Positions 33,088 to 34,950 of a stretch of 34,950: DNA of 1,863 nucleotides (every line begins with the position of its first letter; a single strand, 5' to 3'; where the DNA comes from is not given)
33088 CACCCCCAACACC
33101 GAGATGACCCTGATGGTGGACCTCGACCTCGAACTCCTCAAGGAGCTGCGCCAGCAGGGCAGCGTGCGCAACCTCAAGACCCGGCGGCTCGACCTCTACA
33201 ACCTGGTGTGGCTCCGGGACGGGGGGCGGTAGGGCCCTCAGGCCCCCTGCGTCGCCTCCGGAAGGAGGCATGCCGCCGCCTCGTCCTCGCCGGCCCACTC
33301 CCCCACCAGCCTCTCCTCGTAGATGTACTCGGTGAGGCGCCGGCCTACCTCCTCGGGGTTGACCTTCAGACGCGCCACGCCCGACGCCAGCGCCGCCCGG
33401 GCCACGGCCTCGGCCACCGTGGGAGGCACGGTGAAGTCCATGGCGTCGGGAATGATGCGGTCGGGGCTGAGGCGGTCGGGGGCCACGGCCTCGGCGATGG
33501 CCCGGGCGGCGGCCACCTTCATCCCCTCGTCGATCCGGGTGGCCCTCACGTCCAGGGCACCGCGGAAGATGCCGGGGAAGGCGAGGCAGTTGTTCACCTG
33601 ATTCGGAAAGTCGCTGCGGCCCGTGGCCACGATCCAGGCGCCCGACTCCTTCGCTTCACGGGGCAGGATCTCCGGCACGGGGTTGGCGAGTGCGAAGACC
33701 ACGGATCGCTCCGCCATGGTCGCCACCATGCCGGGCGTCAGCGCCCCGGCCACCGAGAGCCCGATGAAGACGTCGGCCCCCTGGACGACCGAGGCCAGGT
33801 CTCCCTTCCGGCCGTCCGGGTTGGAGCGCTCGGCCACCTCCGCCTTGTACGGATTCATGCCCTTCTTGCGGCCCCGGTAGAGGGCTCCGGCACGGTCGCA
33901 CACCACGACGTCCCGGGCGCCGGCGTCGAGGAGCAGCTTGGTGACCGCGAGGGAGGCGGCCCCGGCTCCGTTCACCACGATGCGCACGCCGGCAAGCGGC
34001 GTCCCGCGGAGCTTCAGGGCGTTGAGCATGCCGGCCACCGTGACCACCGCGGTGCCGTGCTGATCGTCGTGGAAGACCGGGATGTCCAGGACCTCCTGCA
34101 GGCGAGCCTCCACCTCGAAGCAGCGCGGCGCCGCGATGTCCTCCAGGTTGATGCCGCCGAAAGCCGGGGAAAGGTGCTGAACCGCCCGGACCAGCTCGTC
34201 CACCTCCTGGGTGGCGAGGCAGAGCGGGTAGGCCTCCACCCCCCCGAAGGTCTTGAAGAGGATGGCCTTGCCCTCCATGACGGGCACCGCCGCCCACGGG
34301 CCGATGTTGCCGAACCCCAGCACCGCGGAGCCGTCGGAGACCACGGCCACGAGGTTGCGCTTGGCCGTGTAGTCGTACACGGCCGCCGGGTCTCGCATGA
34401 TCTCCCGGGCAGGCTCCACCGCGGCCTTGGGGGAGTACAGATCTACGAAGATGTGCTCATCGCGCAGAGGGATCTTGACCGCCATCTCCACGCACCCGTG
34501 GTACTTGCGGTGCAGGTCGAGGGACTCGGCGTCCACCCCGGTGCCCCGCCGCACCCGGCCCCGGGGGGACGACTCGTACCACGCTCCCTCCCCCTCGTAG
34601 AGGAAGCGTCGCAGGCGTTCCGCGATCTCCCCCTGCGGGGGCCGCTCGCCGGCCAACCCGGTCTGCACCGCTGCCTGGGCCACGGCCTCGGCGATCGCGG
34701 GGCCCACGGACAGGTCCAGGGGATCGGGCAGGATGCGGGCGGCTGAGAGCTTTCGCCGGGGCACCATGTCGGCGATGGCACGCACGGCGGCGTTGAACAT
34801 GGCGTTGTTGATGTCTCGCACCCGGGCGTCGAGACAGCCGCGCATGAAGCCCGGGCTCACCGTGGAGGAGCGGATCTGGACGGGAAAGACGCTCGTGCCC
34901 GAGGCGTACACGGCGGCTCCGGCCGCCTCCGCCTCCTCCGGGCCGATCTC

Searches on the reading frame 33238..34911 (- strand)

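Call 84: search_protein_families(library=pfam, proteins=[window:33238-34911:-], max_evalue=0.00001)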
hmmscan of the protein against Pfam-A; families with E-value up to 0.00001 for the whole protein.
window:33238-34911:- (557 aa): 2 families
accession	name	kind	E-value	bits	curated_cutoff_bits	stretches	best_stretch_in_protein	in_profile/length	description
PF03949.21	Malic_M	-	1.7e-29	103.4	23.5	1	286-507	3-257/258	Malic enzyme, NAD binding domain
PF00390.24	malic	-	4e-21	76.1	23.1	1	178-272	59-182/182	Malic enzyme, N-terminal domain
